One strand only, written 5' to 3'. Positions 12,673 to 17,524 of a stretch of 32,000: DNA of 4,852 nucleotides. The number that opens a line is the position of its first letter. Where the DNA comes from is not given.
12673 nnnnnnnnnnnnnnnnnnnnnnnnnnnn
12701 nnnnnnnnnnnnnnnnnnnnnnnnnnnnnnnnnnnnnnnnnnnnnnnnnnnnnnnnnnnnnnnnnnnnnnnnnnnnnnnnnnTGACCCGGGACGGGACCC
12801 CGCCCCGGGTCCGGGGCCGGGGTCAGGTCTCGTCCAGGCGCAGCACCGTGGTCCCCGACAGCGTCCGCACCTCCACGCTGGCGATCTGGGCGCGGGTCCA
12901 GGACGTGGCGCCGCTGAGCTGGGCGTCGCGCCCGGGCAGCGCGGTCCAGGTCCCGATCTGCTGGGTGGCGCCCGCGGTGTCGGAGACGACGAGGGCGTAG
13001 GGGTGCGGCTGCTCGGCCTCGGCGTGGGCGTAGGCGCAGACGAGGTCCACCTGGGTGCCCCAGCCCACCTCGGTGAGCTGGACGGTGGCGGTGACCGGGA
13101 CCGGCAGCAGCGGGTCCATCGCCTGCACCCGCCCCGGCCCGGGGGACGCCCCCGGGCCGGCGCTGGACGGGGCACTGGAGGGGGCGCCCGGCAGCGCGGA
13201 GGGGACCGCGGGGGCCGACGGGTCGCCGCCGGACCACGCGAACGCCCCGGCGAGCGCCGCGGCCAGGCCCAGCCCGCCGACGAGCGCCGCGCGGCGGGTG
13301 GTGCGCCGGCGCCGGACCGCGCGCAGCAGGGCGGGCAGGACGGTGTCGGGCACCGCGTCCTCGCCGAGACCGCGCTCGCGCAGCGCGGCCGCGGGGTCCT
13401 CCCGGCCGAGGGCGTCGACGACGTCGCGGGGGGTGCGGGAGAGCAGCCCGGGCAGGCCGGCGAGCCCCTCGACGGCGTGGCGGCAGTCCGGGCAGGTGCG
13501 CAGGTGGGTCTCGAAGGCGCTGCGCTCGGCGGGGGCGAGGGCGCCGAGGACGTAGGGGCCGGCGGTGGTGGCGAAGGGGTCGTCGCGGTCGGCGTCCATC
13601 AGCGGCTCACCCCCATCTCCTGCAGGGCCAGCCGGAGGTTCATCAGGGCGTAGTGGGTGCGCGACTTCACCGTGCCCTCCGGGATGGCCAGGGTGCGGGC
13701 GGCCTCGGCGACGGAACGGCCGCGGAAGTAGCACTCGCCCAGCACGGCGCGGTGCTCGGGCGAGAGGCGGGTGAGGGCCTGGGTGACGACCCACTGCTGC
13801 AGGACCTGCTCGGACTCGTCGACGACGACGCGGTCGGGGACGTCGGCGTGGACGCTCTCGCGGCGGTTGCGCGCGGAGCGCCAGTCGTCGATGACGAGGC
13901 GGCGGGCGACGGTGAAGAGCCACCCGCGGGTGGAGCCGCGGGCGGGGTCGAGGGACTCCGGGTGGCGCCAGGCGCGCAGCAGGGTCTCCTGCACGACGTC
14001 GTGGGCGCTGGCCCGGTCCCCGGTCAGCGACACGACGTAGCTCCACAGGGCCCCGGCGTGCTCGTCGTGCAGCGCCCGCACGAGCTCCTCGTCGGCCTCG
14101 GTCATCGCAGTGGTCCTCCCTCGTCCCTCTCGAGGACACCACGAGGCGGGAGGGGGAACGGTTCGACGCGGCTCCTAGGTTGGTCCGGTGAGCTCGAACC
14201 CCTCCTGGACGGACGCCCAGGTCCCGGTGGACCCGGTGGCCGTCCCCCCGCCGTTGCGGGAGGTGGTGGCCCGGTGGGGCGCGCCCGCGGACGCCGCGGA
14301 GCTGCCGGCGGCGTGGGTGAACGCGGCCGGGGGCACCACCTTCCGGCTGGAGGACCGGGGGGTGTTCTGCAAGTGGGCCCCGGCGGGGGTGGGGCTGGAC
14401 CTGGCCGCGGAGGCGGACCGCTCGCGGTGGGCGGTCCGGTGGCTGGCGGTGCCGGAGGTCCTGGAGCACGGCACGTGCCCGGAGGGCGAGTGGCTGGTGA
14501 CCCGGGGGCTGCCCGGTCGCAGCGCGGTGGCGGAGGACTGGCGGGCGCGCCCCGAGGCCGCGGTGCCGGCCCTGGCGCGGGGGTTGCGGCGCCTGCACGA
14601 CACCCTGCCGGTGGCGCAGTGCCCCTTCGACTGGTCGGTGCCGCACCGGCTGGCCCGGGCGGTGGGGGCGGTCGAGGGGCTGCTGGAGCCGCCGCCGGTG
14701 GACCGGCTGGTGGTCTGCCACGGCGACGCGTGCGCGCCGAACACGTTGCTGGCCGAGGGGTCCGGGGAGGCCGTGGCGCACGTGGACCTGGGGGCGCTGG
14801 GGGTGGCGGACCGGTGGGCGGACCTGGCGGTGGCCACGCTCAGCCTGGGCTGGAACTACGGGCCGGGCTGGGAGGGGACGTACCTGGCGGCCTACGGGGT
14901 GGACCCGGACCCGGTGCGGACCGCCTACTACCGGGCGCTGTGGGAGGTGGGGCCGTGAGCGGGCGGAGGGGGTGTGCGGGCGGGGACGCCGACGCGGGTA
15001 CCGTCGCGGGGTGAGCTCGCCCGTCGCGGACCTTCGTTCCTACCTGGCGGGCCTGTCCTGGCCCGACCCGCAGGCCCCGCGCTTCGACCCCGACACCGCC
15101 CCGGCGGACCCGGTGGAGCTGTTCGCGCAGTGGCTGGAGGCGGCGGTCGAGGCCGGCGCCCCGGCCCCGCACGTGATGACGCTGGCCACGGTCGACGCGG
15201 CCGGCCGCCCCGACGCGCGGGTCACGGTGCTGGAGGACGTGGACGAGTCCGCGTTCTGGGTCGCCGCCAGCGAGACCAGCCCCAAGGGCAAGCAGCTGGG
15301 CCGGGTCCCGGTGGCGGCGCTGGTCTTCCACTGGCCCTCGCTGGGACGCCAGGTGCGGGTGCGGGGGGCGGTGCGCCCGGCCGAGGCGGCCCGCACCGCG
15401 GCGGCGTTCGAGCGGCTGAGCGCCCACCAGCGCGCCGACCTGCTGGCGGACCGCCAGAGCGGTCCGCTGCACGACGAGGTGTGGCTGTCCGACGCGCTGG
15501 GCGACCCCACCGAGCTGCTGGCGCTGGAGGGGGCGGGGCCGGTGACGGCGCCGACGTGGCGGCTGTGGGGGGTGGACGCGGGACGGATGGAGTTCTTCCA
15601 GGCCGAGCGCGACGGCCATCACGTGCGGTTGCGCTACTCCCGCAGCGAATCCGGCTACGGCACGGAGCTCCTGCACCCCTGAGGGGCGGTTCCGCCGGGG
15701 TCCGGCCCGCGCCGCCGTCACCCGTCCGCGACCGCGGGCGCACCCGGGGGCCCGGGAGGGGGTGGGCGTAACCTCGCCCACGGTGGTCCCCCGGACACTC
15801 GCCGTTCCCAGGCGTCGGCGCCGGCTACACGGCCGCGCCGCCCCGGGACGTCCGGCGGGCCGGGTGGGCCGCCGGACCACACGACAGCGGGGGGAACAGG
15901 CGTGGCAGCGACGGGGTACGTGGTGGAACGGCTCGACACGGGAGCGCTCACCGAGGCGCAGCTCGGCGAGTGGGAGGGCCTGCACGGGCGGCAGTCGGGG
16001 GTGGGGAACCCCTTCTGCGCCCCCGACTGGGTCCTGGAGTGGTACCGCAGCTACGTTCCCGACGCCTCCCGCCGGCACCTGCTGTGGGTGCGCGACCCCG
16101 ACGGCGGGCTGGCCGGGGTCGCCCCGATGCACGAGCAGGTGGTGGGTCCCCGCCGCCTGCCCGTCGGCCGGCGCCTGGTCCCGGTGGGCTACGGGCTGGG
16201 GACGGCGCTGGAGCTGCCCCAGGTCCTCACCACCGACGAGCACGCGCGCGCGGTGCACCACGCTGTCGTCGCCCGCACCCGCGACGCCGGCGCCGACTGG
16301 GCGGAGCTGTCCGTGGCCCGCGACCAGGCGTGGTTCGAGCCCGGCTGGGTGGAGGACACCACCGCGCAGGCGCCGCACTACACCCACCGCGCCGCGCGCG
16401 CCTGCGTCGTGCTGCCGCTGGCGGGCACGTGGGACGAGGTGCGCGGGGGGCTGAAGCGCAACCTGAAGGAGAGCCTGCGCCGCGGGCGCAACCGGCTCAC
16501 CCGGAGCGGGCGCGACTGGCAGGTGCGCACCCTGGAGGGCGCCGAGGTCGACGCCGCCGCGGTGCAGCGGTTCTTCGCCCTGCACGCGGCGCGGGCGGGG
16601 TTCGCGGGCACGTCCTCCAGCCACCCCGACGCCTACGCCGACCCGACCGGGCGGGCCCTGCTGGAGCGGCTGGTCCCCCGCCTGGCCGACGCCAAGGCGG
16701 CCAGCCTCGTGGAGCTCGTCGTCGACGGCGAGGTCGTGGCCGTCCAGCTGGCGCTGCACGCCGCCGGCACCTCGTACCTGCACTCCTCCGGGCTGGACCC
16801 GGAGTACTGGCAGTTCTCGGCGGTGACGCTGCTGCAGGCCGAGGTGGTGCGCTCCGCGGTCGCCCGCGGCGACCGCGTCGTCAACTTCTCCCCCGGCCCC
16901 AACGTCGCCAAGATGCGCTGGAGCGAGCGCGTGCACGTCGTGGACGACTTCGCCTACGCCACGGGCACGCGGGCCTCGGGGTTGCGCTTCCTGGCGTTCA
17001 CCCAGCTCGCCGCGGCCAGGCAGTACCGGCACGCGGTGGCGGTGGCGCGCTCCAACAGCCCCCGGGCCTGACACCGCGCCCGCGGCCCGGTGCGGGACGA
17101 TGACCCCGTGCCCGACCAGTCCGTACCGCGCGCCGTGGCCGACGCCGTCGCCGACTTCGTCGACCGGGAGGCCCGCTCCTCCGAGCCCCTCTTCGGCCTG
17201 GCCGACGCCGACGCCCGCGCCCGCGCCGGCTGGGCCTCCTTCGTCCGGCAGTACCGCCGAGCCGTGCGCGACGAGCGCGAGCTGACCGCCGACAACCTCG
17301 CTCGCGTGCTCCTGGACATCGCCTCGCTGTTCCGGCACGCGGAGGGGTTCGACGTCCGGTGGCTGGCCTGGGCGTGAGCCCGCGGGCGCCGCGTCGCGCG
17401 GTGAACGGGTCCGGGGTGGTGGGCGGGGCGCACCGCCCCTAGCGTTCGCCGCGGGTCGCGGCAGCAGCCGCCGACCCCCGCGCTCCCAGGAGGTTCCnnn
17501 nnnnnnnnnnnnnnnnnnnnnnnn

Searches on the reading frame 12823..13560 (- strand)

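Call 43: search_protein_families(library=pfam, proteins=[window:12823-13560:-], max_evalue=0.001)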
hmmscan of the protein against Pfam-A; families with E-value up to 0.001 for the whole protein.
window:12823-13560:- (245 aa): 1 family
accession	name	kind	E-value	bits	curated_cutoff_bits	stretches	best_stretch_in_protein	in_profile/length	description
PF13490.11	zf-HC2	-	4.6e-08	33.5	22.2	1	2-27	10-35/35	Putative zinc-finger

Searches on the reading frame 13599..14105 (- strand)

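Call 15: search_protein_families(library=pfam, proteins=[window:13599-14105:-], max_evalue=0.01)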
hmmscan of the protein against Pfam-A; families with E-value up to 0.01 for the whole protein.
window:13599-14105:- (168 aa): 5 families
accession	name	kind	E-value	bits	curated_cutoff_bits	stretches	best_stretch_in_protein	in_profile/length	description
PF04542.20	Sigma70_r2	-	3.2e-20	72.1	24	1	13-79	2-69/71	Sigma-70 region 2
PF04545.22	Sigma70_r4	-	5.3e-13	48.7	24.1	1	110-158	1-49/50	Sigma-70, region 4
PF08281.18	Sigma70_r4_2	-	4.1e-08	33.2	25.7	1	107-155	4-52/54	Sigma-70, region 4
PF22029.2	PhyR_sigma2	-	1.5e-06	28.6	27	1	26-66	14-53/55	Sigma2 domain of PhyR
PF07638.17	Sigma70_ECF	-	2.7e-05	24.6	21.1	1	61-155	77-177/185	ECF sigma factor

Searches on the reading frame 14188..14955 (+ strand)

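Call 15: search_protein_families(library=pfam, proteins=[window:14188-14955:+], max_evalue=0.01)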
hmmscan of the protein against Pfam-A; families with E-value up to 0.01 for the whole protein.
window:14188-14955:+ (256 aa): 1 family
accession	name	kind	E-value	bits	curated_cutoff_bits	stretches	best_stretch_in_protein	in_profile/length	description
PF01636.29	APH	-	8.7e-16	58.8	23.2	2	168-244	160-237/239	Phosphotransferase enzyme family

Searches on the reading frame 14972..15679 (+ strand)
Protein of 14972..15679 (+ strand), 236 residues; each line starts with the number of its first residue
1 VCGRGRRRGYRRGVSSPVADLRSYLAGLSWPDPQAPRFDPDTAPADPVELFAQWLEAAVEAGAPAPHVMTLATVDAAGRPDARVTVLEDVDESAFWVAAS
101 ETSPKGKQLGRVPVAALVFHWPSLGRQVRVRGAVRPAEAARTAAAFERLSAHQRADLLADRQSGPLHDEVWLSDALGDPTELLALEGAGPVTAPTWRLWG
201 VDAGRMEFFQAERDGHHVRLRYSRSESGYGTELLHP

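Call 43: search_protein_families(library=pfam, proteins=[window:14972-15679:+], max_evalue=0.001)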
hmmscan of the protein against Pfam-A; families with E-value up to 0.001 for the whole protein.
window:14972-15679:+ (236 aa): 3 families
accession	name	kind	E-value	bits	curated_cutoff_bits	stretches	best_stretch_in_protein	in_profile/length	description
PF01243.27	PNPOx_N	-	1.5e-14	54.9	28.1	1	56-164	2-101/120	Pyridoxamine 5'-phosphate oxidase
PF10590.14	PNP_phzG_C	-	2.4e-05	24.6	27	1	196-236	1-42/42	Pyridoxine 5'-phosphate oxidase C-terminal dimerisation region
PF12766.13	Pyridox_oxase_2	-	4.3e-05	24.5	26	1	52-134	5-96/100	Pyridoxamine 5'-phosphate oxidase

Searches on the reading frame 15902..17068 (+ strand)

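Call 15: search_protein_families(library=pfam, proteins=[window:15902-17068:+], max_evalue=0.01)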
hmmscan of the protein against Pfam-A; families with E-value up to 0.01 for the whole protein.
window:15902-17068:+ (389 aa): 2 families
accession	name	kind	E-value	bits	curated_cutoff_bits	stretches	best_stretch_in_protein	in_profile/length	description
PF13480.13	Acetyltransf_6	-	7e-26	91.5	22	1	187-334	2-139/143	Acetyltransferase (GNAT) domain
PF02388.22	FemAB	-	9.6e-05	21.8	24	1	278-329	307-358/406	FemAB family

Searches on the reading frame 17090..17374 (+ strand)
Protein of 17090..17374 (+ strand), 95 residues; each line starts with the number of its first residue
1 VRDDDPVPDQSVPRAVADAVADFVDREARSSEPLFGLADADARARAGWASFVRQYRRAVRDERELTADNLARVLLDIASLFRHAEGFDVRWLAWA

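Call 15: search_protein_families(library=pfam, proteins=[window:17090-17374:+], max_evalue=0.01)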
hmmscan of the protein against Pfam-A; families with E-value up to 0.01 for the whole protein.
window:17090-17374:+ (95 aa): 0 families

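Call 38: search_protein_families(library=pfam, proteins=[window:17090-17374:+], max_evalue=10)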
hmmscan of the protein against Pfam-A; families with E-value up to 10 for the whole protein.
window:17090-17374:+ (95 aa): 0 families

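Call 74: search_protein_families(library=ncbifam, proteins=[window:17090-17374:+], max_evalue=1)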
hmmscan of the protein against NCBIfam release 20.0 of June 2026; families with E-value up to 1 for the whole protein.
window:17090-17374:+ (95 aa): 1 family
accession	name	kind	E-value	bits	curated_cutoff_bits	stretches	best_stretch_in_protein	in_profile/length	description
TIGR01553.1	formate-DH-alph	equivalog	0.0038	15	814.2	1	4-66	82-143/1009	formate dehydrogenase-N subunit alpha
